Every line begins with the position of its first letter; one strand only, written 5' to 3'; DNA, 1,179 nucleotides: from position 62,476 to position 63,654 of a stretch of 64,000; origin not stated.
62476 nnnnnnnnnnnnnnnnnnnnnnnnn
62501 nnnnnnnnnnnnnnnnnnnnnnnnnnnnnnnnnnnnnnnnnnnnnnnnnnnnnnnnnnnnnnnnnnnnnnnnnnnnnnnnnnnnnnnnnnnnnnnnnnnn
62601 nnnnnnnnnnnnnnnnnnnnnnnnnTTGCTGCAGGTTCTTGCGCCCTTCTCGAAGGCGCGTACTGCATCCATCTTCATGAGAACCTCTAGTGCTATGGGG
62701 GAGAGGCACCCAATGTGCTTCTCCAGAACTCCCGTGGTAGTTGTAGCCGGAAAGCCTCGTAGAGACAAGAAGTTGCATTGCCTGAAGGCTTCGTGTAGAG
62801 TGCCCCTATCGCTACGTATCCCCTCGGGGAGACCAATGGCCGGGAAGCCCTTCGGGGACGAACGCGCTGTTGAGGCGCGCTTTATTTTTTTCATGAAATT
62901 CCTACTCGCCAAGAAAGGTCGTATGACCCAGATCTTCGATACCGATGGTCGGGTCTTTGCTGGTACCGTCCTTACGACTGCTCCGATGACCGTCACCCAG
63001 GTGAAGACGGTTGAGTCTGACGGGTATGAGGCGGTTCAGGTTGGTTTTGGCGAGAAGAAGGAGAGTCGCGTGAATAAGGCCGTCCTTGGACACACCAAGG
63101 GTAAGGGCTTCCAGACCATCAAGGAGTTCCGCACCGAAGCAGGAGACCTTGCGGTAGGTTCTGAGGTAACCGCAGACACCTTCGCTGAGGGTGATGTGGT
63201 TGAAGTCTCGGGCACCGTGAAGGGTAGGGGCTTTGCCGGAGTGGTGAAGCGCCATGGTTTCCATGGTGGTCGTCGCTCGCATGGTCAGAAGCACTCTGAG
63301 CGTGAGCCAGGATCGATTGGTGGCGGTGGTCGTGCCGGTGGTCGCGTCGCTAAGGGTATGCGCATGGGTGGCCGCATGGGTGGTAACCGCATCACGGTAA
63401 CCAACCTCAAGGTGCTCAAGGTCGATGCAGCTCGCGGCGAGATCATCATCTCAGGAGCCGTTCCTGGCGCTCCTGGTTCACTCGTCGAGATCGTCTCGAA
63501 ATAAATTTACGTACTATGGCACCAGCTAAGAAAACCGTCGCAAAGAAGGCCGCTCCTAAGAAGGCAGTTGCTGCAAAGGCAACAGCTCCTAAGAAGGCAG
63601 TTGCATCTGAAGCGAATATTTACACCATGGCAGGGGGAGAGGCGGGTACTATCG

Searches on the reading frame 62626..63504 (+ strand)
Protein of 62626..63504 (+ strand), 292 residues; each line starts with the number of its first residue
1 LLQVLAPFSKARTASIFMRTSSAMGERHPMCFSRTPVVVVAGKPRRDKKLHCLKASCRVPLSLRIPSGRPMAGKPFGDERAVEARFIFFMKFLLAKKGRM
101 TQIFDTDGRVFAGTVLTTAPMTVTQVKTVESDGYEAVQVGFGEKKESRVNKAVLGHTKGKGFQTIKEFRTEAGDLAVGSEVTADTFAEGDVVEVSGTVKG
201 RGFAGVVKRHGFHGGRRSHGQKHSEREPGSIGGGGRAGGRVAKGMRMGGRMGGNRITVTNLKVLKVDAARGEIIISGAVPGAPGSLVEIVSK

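Call 64: search_protein_families(library=pfam, proteins=[window:62626-63504:+], max_evalue=0.001)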
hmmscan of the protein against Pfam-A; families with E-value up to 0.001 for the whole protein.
window:62626-63504:+ (292 aa): 1 family
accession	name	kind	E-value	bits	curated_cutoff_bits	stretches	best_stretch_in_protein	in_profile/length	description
PF00297.29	Ribosomal_L3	-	9.3e-10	38.5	22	1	175-268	201-290/369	Ribosomal protein L3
